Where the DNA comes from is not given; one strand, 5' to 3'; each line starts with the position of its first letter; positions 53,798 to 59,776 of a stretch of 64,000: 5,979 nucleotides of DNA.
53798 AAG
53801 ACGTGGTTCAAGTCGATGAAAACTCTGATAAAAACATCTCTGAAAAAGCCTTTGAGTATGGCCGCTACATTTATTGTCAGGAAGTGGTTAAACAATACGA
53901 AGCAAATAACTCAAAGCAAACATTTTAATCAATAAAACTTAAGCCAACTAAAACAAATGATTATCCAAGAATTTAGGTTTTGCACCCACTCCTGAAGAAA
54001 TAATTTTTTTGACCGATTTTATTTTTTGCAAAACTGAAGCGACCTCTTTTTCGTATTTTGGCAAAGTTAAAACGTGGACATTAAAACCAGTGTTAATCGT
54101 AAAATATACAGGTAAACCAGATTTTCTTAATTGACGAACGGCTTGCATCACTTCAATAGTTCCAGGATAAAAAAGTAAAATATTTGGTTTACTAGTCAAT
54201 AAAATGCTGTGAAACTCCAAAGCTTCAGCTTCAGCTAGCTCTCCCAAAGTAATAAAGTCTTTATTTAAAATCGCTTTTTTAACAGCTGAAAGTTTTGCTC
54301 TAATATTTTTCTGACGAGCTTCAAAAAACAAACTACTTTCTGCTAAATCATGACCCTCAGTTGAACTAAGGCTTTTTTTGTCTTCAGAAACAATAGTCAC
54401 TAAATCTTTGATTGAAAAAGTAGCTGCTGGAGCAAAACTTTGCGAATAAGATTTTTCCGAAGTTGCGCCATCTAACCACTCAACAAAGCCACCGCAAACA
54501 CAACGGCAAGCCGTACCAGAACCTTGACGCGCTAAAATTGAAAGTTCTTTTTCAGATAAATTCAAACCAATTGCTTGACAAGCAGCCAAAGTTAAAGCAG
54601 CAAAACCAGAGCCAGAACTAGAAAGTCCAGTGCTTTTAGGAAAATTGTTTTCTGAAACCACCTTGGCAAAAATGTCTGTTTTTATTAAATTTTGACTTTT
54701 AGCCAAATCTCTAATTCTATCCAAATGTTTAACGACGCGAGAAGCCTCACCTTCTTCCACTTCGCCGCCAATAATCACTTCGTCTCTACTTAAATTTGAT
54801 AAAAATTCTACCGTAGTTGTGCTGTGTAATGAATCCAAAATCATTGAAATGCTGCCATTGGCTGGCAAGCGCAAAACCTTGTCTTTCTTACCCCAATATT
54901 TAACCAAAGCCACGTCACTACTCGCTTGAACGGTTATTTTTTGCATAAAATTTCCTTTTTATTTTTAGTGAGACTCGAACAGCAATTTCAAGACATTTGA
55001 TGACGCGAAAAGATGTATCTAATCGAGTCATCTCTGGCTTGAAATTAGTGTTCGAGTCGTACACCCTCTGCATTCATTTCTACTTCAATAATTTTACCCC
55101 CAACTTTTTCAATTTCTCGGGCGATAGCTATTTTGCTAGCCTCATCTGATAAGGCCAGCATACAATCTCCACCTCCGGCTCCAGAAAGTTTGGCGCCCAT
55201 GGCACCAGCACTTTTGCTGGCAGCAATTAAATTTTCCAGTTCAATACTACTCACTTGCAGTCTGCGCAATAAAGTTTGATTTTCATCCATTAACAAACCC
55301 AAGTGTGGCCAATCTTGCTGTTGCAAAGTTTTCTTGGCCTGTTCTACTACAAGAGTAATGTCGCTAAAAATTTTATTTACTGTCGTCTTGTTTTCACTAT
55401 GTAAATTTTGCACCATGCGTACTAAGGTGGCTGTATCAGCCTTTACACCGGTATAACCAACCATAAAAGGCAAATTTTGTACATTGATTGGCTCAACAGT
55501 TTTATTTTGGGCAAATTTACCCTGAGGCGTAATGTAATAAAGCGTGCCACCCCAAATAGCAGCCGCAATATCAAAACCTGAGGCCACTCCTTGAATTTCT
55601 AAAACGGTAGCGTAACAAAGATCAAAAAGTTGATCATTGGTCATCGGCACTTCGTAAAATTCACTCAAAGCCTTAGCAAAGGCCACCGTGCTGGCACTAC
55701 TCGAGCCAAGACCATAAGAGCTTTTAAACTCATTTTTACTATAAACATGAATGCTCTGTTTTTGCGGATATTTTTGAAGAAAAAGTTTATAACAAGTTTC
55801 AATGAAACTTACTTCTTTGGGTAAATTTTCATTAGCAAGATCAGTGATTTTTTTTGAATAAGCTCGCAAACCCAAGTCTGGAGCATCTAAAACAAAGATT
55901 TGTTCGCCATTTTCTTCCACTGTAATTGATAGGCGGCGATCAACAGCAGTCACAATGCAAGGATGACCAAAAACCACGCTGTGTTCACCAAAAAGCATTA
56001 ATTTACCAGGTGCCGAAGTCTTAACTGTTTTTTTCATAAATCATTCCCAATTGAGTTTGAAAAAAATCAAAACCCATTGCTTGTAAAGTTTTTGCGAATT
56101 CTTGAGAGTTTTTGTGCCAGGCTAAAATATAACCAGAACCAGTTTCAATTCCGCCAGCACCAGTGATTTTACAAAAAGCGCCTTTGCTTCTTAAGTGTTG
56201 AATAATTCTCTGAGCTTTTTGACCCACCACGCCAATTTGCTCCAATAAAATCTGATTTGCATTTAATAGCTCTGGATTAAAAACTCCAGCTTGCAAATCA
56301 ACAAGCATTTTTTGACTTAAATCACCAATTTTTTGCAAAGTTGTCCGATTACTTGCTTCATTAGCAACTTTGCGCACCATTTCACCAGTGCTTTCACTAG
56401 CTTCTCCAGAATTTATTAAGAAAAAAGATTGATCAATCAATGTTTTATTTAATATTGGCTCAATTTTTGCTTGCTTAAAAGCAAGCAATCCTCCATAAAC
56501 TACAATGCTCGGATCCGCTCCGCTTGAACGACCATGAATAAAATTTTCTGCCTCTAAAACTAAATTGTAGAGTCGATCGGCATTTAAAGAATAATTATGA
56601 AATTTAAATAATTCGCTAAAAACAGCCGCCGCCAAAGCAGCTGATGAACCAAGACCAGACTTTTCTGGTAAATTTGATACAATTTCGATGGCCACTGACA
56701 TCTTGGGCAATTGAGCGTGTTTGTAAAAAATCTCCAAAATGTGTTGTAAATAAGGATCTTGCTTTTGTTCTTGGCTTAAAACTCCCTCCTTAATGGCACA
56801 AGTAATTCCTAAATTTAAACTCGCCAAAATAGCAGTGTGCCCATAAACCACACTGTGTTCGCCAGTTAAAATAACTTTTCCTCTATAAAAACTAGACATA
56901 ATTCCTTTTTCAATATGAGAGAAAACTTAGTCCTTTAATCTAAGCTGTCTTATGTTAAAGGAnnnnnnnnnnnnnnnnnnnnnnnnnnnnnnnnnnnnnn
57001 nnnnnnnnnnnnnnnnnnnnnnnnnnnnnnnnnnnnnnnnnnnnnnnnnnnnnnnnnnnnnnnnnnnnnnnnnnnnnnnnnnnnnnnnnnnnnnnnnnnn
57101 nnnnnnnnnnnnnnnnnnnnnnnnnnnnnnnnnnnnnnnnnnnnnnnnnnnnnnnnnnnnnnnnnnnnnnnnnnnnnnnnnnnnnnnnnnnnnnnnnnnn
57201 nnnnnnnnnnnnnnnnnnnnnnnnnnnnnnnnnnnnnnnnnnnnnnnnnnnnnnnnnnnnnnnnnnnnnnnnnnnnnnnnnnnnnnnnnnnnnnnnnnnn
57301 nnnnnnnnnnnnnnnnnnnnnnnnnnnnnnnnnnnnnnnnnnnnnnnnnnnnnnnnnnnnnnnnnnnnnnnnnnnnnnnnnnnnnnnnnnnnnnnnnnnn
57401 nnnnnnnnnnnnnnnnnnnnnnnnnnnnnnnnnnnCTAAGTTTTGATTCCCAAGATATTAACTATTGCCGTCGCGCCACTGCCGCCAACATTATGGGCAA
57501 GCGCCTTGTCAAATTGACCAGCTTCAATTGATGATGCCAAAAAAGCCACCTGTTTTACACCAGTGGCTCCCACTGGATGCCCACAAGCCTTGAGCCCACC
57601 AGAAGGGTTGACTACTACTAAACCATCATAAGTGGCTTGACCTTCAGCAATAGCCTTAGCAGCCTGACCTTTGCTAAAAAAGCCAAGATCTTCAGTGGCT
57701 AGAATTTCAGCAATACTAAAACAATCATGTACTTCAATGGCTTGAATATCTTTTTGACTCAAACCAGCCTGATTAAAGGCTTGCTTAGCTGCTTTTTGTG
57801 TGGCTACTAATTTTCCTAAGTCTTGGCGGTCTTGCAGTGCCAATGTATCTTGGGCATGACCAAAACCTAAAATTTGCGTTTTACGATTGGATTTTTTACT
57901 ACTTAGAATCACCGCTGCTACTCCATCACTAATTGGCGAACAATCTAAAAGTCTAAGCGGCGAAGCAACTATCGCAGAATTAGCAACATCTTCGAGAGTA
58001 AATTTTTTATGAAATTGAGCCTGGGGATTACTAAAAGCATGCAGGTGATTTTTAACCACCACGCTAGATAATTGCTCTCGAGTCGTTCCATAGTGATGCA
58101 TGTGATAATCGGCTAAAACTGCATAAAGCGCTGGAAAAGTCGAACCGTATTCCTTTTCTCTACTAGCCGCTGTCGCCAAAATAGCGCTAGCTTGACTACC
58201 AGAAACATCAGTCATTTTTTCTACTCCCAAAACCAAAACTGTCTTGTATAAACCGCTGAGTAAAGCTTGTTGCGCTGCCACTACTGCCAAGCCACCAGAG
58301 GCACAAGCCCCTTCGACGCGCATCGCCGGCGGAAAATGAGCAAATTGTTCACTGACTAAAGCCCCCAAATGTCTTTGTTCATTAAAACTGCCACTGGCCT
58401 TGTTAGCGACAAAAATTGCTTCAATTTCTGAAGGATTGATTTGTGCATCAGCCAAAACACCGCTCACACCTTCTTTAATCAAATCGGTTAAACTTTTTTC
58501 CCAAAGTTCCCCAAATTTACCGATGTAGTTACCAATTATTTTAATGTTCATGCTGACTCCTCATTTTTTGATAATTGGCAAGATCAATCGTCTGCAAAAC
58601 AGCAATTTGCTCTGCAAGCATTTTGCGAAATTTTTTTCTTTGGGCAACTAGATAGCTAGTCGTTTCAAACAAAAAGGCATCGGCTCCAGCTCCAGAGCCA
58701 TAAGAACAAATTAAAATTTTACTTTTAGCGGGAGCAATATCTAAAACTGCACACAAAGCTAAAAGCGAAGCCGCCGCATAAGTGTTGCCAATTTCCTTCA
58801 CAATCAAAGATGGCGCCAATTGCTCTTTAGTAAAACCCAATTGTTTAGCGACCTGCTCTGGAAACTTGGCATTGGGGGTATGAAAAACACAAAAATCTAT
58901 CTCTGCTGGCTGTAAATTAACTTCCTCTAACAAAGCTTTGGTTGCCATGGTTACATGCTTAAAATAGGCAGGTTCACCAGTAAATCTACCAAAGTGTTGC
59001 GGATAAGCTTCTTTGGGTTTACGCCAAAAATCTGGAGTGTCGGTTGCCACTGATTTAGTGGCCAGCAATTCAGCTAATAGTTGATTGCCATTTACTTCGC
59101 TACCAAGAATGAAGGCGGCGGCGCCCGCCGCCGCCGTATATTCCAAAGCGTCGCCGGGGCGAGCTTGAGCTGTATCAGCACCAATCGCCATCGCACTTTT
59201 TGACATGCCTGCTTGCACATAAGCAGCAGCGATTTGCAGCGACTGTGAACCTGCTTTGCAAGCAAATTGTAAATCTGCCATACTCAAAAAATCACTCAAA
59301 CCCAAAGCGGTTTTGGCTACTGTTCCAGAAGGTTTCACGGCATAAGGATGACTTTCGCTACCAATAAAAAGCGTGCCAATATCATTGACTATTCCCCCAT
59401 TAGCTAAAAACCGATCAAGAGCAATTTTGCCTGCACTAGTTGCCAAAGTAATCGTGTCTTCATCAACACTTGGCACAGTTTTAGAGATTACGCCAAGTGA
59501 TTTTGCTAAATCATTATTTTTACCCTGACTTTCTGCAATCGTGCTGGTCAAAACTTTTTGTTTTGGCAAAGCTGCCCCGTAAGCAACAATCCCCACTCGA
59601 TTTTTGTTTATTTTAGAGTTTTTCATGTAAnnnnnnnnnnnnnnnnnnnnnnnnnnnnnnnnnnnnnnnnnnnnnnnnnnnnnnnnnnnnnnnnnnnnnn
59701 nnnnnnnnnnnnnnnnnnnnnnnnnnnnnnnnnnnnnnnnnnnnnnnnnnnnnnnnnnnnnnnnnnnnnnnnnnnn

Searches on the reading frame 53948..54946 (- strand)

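Call 19: search_protein_families(library=pfam, proteins=[window:53948-54946:-], max_evalue=0.001)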
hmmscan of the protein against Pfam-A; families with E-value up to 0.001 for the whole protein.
window:53948-54946:- (332 aa): 4 families
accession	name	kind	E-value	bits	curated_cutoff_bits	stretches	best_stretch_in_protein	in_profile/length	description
PF22700.2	MVD-like_N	-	2.6e-52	177.1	27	1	9-167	2-156/157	Diphosphomevalonate decarboxylase-like N-terminal domain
PF18376.6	MDD_C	-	3.2e-15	56.9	23.2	1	182-313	2-137/186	Mevalonate 5-diphosphate decarboxylase C-terminal domain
PF00288.32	GHMP_kinases_N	-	8.6e-09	35.9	22.3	1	94-152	18-76/87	GHMP kinases N terminal domain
PF21433.2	M3K_C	-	0.00064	20.6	27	0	208-294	16-99/105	Mevalonate-3-kinase, C-terminal domain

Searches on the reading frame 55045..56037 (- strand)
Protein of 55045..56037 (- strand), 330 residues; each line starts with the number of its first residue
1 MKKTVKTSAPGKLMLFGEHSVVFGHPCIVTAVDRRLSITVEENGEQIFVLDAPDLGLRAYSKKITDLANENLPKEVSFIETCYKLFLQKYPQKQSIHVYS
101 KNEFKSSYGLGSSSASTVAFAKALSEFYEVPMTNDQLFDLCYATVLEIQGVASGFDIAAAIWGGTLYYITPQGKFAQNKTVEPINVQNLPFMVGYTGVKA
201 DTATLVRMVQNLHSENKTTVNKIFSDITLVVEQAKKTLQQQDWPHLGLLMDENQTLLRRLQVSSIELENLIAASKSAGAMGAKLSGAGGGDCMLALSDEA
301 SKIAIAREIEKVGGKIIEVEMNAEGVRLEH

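Call 19: search_protein_families(library=pfam, proteins=[window:55045-56037:-], max_evalue=0.001)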
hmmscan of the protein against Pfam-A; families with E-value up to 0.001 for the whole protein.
window:55045-56037:- (330 aa): 3 families
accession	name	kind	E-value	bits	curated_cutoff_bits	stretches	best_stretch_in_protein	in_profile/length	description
PF00288.32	GHMP_kinases_N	-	3.9e-17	62.7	22.3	1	78-164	2-87/87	GHMP kinases N terminal domain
PF08544.19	GHMP_kinases_C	-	3e-12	47.2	21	1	235-313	2-83/85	GHMP kinases C terminal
PF22700.2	MVD-like_N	-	9.4e-08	32.3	27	1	74-138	60-125/157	Diphosphomevalonate decarboxylase-like N-terminal domain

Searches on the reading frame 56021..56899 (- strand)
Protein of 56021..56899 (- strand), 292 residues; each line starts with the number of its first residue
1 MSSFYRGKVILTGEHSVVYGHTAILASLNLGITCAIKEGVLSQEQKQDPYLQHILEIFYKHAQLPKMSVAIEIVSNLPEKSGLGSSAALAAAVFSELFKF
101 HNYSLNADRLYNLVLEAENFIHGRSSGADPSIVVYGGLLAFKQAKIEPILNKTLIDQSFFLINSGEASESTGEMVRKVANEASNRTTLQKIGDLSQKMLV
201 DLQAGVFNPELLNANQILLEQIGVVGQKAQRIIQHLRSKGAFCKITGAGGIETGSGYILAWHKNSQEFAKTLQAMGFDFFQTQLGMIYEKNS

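Call 19: search_protein_families(library=pfam, proteins=[window:56021-56899:-], max_evalue=0.001)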
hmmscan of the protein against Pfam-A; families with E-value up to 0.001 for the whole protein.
window:56021-56899:- (292 aa): 2 families
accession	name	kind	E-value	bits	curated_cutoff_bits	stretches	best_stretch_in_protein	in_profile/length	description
PF00288.32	GHMP_kinases_N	-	2.2e-16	60.3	22.3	1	52-137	4-87/87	GHMP kinases N terminal domain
PF22700.2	MVD-like_N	-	2.5e-05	24.4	27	1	43-112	57-126/157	Diphosphomevalonate decarboxylase-like N-terminal domain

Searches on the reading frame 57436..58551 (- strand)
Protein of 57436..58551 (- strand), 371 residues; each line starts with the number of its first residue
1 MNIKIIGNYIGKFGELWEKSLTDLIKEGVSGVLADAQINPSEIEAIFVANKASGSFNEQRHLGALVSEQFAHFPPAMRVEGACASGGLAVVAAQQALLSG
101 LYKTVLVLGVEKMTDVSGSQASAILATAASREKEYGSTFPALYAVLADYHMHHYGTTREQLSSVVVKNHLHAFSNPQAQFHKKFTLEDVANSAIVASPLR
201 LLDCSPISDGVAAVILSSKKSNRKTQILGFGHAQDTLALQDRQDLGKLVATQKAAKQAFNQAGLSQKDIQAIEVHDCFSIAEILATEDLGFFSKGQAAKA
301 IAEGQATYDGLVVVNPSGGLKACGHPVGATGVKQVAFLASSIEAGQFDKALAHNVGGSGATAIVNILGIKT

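Call 19: search_protein_families(library=pfam, proteins=[window:57436-58551:-], max_evalue=0.001)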
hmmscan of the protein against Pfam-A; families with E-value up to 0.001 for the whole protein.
window:57436-58551:- (371 aa): 5 families
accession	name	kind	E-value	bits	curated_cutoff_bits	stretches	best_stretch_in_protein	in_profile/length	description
PF22691.2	Thiolase_C_1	-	2.3e-29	102.4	28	1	231-368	1-143/144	Thiolase C-terminal domain-like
PF00108.29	Thiolase_N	-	1.2e-24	87.6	26.4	1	11-219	12-259/260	Thiolase, N-terminal domain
PF02803.24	Thiolase_C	-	3.6e-12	46.5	27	1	250-362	23-119/123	Thiolase, C-terminal domain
PF08545.16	ACP_syn_III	-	4.3e-05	23.8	24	1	80-116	4-40/80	3-Oxoacyl-[acyl-carrier-protein (ACP)] synthase III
PF00109.32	ketoacyl-synt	-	4.3e-05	23.7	20.8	1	63-121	154-212/252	Beta-ketoacyl synthase, N-terminal domain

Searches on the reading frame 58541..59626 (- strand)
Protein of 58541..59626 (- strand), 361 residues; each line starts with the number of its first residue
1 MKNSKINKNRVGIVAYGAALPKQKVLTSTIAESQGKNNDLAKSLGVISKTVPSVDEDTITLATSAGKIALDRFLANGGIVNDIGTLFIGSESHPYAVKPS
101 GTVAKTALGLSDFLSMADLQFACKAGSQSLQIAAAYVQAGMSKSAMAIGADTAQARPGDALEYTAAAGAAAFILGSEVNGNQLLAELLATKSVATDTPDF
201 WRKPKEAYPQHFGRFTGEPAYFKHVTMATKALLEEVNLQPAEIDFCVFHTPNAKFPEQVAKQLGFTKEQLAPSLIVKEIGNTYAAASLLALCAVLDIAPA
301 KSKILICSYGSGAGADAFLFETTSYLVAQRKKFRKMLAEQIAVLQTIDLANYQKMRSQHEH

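Call 108: search_protein_families(library=pfam, proteins=[window:58541-59626:-], max_evalue=0.01)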
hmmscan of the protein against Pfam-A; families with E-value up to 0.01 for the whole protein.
window:58541-59626:- (361 aa): 3 families
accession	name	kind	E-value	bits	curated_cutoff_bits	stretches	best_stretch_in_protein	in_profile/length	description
PF08541.16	ACP_syn_III_C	-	4.7e-12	46.4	26.6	1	233-317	1-85/90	3-Oxoacyl-[acyl-carrier-protein (ACP)] synthase III C terminal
PF08540.16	HMG_CoA_synt_C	-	4.4e-05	23.7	25.1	1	265-322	139-201/280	Hydroxymethylglutaryl-coenzyme A synthase C terminal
PF08545.16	ACP_syn_III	-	8.3e-05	22.8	24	1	118-188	2-76/80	3-Oxoacyl-[acyl-carrier-protein (ACP)] synthase III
